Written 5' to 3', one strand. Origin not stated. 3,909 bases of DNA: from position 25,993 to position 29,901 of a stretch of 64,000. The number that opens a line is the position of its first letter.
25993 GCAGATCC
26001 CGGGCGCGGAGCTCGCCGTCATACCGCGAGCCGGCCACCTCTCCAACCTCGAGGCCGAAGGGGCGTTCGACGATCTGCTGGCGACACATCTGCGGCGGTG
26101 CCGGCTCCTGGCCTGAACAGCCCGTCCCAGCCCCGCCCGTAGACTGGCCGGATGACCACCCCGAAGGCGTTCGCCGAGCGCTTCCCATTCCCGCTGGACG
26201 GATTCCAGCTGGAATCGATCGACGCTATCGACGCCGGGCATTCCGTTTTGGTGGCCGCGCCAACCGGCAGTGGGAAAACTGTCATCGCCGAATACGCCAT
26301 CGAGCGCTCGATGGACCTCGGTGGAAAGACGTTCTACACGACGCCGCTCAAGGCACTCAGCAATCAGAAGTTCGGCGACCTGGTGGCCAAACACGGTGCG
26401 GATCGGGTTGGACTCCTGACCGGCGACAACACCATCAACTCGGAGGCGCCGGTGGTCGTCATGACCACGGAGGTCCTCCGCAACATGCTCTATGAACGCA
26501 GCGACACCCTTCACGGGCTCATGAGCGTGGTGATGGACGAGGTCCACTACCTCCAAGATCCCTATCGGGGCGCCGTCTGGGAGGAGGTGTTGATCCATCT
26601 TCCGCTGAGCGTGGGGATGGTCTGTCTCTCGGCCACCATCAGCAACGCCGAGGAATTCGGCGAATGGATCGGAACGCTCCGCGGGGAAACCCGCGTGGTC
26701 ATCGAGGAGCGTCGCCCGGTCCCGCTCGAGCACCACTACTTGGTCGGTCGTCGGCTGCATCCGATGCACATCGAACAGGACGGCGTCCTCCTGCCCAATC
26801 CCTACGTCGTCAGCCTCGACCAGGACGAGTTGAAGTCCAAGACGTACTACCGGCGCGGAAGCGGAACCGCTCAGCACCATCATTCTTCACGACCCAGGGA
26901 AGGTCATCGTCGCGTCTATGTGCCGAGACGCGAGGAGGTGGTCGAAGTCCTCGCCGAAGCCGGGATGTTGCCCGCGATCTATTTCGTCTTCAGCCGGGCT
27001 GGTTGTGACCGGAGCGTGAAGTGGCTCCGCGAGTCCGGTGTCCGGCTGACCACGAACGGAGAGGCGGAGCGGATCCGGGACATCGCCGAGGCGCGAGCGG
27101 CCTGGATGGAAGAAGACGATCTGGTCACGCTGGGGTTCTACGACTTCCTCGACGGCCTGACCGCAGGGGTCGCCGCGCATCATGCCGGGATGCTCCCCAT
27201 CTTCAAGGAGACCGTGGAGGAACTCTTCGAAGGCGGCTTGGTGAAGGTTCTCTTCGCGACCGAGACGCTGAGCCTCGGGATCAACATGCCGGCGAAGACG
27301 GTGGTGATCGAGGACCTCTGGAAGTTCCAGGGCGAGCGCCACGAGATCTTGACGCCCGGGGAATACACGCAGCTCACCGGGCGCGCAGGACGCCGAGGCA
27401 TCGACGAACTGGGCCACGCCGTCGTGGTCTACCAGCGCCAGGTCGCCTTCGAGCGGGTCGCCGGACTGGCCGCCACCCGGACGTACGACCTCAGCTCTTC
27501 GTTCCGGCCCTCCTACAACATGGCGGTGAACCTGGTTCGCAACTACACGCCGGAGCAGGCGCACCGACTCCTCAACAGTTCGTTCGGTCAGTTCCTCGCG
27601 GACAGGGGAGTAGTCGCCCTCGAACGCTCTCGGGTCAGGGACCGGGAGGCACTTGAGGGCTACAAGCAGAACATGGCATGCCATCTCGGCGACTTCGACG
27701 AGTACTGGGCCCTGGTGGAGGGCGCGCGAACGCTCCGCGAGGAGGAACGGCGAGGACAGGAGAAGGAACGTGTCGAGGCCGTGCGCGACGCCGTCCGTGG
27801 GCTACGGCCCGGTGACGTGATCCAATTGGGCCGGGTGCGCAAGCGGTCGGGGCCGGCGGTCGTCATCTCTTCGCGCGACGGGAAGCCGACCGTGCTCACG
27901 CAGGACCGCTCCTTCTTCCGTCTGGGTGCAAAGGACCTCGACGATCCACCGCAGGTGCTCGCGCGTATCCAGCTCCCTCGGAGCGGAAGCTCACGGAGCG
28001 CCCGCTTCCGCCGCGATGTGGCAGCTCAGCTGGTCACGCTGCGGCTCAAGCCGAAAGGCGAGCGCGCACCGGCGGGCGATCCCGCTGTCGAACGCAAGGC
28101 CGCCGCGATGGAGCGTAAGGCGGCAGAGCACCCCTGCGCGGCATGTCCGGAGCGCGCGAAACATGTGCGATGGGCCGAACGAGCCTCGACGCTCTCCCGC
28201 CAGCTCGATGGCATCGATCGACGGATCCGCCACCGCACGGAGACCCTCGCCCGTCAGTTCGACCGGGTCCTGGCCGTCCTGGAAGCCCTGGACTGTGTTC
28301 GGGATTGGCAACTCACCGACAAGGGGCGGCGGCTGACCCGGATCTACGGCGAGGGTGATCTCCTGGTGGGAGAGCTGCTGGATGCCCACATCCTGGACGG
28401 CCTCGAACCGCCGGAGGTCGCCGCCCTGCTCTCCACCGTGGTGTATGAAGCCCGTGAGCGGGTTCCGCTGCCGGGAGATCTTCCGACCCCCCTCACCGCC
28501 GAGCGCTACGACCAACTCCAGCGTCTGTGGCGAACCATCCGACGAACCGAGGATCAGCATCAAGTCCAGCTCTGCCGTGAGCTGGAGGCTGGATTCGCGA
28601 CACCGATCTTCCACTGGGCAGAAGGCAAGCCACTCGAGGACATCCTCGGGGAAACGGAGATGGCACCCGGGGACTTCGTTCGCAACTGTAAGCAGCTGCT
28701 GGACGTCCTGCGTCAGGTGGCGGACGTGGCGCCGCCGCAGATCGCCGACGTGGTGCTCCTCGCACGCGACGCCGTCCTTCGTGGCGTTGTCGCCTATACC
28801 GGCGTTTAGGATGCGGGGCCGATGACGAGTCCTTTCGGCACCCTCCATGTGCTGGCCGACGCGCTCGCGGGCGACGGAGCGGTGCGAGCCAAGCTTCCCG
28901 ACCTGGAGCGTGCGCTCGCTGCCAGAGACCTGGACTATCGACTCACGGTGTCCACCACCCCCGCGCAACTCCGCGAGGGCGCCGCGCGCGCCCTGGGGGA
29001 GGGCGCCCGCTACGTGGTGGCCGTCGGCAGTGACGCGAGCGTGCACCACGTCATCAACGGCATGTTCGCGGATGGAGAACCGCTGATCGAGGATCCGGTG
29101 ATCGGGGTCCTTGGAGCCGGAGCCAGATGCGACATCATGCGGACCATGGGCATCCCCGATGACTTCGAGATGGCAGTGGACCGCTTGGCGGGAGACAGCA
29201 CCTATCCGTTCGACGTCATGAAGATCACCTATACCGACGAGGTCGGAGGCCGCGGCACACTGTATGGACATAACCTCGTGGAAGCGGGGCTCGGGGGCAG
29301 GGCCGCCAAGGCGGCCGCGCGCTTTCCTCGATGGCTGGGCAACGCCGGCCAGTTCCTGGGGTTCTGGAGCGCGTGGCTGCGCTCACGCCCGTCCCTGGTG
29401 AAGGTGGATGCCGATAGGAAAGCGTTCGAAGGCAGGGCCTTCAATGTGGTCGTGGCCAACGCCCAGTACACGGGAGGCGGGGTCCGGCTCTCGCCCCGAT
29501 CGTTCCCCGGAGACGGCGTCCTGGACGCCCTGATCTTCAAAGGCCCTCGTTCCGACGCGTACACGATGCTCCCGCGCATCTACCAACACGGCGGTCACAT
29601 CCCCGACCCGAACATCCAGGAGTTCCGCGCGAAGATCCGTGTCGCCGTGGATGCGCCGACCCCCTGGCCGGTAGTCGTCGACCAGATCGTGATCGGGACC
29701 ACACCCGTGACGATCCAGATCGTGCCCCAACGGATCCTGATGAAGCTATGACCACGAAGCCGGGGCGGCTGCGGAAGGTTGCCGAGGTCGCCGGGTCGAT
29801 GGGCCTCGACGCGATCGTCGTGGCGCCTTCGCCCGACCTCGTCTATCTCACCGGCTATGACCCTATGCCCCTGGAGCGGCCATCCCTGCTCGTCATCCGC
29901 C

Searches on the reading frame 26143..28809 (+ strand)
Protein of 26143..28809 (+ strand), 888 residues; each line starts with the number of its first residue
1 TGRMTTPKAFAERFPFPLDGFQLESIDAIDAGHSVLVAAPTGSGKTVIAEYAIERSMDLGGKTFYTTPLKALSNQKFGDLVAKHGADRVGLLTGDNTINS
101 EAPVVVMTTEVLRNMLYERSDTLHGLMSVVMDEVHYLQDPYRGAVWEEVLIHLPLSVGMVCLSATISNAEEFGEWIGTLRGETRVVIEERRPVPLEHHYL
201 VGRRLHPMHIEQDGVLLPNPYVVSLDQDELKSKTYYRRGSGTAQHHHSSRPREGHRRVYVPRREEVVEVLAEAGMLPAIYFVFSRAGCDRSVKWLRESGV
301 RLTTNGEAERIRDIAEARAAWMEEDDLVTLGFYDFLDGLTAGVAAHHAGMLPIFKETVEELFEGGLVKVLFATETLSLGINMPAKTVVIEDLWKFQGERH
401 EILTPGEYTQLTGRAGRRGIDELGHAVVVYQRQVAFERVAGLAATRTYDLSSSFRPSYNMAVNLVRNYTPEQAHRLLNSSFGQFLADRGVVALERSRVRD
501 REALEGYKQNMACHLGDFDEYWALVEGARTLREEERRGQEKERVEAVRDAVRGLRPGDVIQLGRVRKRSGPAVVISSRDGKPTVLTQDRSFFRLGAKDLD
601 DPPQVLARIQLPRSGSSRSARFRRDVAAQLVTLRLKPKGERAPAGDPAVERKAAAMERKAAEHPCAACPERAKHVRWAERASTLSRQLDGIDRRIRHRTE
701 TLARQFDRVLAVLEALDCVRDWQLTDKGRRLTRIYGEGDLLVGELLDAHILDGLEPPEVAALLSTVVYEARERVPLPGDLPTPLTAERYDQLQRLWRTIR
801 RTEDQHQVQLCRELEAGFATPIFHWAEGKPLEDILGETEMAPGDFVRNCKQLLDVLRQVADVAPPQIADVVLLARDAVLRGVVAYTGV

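Call 31: search_protein_families(library=pfam, proteins=[window:26143-28809:+], max_evalue=0.00001)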
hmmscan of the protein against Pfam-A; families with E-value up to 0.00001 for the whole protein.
window:26143-28809:+ (888 aa): 5 families
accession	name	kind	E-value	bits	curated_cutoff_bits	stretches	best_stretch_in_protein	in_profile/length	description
PF08148.17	DSHCT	-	1.4e-33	116.6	22.7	1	723-883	3-170/172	DSHCT (NUC185) domain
PF00270.35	DEAD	-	3.7e-25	89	26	1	21-171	3-166/167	DEAD/DEAH box helicase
PF00271.37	Helicase_C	-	7.1e-09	36.3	23.5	1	341-419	40-110/110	Helicase conserved C-terminal domain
PF04851.21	ResIII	-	1.5e-08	35.2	22.5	1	31-166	22-162/164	Type III restriction enzyme, res subunit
PF22527.2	DEXQc_Suv3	-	1.6e-07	31.5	27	1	36-163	17-131/154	DEXQ-box helicase domain of Suv3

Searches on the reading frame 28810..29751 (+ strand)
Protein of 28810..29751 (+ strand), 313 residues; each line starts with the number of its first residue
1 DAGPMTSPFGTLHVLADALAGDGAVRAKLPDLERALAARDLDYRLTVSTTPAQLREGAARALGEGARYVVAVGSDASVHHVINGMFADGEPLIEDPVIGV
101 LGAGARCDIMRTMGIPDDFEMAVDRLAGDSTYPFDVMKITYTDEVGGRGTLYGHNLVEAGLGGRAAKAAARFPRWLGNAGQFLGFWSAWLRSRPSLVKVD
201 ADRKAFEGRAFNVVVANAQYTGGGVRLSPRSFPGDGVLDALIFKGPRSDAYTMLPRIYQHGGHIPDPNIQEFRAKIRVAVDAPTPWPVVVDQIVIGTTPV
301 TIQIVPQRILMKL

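Call 32: search_protein_families(library=pfam, proteins=[window:28810-29751:+], max_evalue=0.00001)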
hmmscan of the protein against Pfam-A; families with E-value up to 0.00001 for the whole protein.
window:28810-29751:+ (313 aa): 2 families
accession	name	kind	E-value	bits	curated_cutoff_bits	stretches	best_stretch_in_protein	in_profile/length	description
PF19279.4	YegS_C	-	3.7e-21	76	27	1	156-309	2-154/158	YegS C-terminal NAD kinase beta sandwich-like domain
PF00781.29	DAGK_cat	-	6.8e-14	52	23.6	1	12-139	2-125/125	Diacylglycerol kinase catalytic domain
